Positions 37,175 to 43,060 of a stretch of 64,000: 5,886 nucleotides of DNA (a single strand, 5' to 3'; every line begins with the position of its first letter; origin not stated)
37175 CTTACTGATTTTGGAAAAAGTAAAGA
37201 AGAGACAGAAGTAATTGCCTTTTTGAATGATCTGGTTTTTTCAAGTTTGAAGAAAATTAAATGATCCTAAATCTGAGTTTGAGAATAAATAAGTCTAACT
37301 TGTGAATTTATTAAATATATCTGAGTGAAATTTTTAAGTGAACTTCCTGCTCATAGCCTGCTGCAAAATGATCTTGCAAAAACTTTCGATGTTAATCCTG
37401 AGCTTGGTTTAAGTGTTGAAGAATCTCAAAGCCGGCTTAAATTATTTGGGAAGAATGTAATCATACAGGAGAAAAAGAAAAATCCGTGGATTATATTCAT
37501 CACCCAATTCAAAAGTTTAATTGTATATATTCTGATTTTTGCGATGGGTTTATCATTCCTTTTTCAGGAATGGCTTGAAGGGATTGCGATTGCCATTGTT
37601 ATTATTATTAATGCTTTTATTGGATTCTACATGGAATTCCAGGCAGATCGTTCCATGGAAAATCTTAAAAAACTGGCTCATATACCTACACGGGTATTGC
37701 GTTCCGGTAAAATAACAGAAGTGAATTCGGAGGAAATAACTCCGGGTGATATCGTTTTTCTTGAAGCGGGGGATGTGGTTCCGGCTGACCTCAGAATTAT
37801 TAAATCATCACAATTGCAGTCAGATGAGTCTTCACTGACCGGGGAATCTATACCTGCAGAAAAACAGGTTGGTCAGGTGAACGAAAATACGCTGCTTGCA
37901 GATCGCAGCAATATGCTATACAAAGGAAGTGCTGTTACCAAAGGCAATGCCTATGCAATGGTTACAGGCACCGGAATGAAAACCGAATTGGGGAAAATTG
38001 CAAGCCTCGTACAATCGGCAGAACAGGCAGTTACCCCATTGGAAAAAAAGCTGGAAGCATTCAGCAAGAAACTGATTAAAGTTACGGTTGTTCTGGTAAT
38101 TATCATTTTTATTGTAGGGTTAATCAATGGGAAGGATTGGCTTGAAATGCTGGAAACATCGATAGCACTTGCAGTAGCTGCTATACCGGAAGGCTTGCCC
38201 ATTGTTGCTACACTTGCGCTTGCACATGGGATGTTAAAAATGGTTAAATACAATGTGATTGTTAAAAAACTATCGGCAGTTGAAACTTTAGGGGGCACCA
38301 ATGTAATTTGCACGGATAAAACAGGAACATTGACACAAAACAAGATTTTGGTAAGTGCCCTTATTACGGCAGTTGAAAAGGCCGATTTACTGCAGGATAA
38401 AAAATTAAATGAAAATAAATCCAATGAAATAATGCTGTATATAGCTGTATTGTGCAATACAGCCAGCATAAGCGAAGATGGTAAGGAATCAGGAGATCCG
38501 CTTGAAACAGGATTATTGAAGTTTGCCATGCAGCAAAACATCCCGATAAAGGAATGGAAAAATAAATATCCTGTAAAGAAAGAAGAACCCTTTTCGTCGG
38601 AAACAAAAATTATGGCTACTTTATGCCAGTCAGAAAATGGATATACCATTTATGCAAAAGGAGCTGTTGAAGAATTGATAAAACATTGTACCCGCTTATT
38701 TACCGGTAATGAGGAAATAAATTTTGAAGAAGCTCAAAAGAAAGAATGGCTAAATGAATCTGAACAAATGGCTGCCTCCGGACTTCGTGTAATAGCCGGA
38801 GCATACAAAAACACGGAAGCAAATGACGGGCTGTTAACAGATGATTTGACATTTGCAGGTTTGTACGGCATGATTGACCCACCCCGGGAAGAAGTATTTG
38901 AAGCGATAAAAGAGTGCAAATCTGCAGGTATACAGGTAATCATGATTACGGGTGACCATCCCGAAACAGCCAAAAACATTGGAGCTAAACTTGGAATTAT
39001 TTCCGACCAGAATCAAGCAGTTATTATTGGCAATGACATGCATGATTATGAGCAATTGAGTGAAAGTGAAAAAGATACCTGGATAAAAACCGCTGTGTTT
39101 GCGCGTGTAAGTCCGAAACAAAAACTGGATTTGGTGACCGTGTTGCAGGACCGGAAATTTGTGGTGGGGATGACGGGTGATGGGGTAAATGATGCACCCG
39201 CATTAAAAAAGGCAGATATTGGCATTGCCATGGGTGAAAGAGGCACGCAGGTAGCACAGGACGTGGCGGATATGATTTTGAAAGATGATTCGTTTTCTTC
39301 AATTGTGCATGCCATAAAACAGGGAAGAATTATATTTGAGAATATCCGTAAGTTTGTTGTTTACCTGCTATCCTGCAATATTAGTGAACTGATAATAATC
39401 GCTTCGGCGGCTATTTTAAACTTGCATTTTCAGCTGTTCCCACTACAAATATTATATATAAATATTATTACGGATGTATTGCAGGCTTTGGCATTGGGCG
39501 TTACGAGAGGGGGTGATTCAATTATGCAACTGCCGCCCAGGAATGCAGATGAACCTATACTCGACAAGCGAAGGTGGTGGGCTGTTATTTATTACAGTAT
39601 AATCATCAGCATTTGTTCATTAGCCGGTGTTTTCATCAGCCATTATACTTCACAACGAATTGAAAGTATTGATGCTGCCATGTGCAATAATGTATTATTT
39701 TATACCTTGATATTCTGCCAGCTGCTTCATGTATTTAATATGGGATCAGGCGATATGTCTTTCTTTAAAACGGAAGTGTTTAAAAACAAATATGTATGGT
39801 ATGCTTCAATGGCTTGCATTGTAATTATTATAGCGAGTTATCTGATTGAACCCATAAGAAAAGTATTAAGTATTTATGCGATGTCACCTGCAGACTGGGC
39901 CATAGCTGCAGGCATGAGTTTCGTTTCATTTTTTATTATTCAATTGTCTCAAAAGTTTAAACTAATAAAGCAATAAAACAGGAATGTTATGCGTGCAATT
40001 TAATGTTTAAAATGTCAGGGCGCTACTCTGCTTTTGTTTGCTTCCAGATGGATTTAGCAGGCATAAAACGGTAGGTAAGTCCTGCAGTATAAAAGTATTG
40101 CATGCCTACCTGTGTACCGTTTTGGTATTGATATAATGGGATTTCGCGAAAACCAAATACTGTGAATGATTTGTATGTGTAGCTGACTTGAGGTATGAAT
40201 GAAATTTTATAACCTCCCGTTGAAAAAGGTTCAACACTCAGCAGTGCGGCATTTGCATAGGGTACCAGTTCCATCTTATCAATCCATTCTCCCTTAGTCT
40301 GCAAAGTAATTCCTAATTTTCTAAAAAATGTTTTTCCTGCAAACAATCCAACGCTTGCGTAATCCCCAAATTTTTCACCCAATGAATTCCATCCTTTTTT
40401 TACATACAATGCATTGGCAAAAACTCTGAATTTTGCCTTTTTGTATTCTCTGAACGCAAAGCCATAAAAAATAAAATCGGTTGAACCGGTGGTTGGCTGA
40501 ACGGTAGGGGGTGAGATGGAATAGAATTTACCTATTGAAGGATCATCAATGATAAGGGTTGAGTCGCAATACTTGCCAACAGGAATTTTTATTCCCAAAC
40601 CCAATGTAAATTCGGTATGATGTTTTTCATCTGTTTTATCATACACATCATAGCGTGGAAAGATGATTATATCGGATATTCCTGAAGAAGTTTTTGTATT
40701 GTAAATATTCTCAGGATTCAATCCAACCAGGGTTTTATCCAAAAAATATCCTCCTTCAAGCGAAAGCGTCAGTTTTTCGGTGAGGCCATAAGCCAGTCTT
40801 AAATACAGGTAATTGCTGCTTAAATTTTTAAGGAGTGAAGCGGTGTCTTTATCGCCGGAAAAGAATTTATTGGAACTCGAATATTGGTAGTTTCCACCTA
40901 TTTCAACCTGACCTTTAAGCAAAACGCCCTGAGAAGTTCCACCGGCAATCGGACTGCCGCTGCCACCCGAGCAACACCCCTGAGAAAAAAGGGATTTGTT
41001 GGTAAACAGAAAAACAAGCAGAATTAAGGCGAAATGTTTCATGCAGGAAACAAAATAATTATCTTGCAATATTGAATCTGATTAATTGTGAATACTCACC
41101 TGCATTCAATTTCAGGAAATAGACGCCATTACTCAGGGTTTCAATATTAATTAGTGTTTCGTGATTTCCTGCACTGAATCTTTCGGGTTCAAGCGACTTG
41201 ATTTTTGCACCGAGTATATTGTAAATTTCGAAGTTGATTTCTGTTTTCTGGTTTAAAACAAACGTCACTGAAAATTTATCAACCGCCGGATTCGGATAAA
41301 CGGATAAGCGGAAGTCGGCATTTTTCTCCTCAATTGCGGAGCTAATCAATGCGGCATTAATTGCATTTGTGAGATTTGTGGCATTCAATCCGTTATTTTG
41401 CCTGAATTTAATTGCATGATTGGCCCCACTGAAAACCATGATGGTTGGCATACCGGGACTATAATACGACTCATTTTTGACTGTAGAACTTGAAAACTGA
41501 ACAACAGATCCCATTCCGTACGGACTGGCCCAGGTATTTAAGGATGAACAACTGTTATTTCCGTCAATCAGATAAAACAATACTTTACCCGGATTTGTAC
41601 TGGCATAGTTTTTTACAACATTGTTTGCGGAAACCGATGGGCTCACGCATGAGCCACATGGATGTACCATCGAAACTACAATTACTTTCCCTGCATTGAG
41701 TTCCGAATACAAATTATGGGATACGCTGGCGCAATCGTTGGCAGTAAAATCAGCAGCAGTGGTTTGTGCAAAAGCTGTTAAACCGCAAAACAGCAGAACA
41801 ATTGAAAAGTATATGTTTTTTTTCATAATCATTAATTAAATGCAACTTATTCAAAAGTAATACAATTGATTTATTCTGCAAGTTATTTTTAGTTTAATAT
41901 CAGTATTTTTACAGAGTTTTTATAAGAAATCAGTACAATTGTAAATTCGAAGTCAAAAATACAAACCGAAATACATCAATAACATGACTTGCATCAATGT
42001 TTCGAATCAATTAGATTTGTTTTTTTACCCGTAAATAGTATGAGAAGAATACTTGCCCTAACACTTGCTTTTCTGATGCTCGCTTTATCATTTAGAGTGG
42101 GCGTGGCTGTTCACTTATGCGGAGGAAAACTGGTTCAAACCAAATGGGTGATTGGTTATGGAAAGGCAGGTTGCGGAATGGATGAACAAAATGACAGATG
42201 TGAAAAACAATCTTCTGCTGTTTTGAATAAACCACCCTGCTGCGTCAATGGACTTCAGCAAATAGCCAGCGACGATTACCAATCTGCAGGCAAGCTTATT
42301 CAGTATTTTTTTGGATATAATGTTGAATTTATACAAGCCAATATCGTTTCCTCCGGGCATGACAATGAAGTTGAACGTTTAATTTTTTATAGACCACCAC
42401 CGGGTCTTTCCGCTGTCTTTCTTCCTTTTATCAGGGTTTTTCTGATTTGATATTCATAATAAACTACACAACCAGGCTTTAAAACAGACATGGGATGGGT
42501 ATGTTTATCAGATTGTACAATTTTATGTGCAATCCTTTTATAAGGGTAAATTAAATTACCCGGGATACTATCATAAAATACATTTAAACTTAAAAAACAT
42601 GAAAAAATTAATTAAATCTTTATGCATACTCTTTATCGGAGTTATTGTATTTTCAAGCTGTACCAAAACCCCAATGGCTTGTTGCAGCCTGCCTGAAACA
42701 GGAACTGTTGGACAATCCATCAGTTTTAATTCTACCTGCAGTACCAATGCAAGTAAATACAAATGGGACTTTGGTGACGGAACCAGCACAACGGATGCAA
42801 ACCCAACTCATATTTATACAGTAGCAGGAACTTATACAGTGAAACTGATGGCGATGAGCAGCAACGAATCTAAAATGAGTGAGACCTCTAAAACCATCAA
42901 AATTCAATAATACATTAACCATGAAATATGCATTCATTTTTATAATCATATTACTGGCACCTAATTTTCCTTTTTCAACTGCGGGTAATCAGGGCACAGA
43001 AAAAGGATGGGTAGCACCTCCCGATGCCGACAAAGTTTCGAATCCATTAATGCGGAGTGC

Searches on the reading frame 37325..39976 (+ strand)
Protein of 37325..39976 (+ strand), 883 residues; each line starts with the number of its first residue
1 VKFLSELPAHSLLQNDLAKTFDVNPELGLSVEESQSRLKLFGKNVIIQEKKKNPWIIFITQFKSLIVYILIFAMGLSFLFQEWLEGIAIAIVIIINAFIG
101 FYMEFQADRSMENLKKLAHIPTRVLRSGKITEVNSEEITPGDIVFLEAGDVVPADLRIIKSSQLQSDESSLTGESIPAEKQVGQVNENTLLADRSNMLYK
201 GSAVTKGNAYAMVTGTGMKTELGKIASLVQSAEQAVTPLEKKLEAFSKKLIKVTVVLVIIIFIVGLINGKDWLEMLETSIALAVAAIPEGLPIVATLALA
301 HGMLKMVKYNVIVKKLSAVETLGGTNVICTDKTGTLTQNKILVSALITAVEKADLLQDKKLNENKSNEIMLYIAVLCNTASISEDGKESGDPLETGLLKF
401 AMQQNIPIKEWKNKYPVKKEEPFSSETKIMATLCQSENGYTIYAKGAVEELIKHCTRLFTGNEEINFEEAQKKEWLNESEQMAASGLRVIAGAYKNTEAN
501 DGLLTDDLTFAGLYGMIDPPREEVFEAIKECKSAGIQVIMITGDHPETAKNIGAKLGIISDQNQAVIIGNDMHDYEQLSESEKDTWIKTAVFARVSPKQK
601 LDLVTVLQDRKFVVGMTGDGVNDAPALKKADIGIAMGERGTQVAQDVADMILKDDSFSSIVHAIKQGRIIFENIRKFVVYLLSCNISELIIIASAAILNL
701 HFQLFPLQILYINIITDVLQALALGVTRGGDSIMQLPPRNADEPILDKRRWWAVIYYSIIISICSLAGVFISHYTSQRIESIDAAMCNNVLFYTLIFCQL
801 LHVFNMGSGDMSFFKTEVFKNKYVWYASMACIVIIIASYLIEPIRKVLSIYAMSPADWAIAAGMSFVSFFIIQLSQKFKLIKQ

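Call 29: search_protein_families(library=pfam, proteins=[window:37325-39976:+])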
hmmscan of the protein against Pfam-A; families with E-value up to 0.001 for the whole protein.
window:37325-39976:+ (883 aa): 7 families
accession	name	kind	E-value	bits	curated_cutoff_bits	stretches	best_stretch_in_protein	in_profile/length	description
PF00122.25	E1-E2_ATPase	-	2.6e-55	187.2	28.1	1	119-308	4-180/181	E1-E2 ATPase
PF00689.26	Cation_ATPase_C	-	1.9e-37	129.2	27.3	1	704-877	4-174/175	Cation transporting ATPase, C-terminus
PF13246.12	Cation_ATPase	-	5.4e-18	65.3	21.7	1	375-457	1-90/91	Cation transport ATPase (P-type)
PF00702.32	Hydrolase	-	3.7e-17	63.8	26.4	1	326-631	2-191/191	haloacid dehalogenase-like hydrolase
PF00690.31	Cation_ATPase_N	-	6.2e-15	55.1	20.4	1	15-77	7-69/69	Cation transporter/ATPase, N-terminus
PF08282.18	Hydrolase_3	-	1.2e-05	25.6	20.9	0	618-664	210-255/255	haloacid dehalogenase-like hydrolase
PF25109.1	HAD_PNKP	-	0.00096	19.7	27.6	0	518-616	29-127/143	Polynucleotide kinase PNKP phosphatase domain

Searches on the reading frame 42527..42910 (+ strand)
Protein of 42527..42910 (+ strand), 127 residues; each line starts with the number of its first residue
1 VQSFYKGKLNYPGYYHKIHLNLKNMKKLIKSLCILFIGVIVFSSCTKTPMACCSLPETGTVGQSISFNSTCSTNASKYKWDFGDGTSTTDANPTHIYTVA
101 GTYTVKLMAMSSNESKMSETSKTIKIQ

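Call 78: search_protein_families(library=pfam, proteins=[window:42527-42910:+])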
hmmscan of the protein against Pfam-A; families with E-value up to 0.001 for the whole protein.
window:42527-42910:+ (127 aa): 2 families
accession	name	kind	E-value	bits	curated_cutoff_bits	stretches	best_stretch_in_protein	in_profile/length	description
PF18911.6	PKD_4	-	3.4e-17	62.7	27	1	48-124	3-83/85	PKD domain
PF00801.26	PKD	-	3.3e-12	46.7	23.5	1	59-120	11-76/80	PKD domain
